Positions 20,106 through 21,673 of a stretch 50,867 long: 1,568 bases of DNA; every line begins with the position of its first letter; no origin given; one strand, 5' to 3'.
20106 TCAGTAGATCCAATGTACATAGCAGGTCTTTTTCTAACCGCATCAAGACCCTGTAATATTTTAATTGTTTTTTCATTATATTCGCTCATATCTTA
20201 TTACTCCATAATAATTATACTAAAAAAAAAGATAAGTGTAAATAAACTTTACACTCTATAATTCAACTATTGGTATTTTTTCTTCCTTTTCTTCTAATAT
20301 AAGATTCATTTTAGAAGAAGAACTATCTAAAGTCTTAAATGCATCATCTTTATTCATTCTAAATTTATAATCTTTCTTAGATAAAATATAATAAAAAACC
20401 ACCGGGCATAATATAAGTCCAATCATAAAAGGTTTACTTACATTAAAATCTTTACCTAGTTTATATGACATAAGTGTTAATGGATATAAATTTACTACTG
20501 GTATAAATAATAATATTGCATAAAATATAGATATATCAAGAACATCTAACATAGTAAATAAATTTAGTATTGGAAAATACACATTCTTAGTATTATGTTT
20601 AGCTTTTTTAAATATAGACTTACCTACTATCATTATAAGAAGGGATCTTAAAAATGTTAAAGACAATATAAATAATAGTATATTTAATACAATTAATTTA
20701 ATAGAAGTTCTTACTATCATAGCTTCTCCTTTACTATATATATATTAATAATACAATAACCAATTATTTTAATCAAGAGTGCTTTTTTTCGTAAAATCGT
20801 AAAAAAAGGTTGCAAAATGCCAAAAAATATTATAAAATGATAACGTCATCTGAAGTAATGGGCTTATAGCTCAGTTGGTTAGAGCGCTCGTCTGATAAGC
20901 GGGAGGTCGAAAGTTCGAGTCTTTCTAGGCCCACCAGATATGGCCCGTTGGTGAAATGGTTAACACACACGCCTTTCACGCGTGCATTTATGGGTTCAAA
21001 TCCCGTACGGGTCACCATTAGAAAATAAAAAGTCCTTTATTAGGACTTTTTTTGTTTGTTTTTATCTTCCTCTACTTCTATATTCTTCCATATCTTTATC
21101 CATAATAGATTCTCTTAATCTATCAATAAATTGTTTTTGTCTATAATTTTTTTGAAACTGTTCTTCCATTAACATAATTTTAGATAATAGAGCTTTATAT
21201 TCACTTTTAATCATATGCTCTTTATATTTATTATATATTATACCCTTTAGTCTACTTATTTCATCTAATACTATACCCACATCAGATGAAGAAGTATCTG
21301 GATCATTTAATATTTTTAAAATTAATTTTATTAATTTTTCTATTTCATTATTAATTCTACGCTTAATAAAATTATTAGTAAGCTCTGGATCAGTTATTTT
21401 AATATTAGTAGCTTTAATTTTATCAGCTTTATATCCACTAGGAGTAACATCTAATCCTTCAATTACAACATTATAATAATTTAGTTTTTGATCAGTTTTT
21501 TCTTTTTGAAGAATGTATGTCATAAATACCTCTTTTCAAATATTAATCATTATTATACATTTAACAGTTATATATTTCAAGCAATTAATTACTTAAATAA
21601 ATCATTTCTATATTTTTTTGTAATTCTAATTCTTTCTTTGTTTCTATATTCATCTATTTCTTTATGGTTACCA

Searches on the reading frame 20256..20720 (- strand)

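Call 17: search_protein_families(library=pfam, proteins=[window:20256-20720:-], max_evalue=0.00001)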
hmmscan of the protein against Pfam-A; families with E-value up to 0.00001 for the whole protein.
window:20256-20720:- (154 aa): 1 family
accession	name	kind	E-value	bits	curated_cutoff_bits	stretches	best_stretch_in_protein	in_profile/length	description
PF18936.5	DUF5684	-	3.8e-09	37.5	27.4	1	50-119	6-77/81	Family of unknown function (DUF5684)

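Call 94: search_protein_families(library=ncbifam, proteins=[window:20256-20720:-], max_evalue=0.1)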
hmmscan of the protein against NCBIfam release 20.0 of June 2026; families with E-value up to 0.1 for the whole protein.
window:20256-20720:- (154 aa): 1 family
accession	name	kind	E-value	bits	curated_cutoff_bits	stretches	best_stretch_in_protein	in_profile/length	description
NF037994.1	DcuC_1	equivalog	0.031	13.1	100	1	26-109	169-251/389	C4-dicarboxylate transporter DcuC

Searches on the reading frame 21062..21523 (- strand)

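Call 17: search_protein_families(library=pfam, proteins=[window:21062-21523:-], max_evalue=0.00001)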
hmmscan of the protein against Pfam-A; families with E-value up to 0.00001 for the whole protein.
window:21062-21523:- (153 aa): 0 families

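Call 19: search_protein_families(library=pfam, proteins=[window:21062-21523:-], max_evalue=0.1)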
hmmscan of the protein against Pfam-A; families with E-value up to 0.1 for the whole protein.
window:21062-21523:- (153 aa): 2 families
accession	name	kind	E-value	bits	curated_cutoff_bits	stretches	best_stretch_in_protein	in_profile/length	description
PF05478.16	Prominin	-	0.034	12.7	34.3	1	54-126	665-736/799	Prominin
PF25399.1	DeaD_dimer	-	0.099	13.1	23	0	127-150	9-32/67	RNA helicase DeaD dimerization domain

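Call 94: search_protein_families(library=ncbifam, proteins=[window:21062-21523:-], max_evalue=0.1)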
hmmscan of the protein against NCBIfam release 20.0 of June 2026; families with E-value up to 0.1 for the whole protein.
window:21062-21523:- (153 aa): 0 families
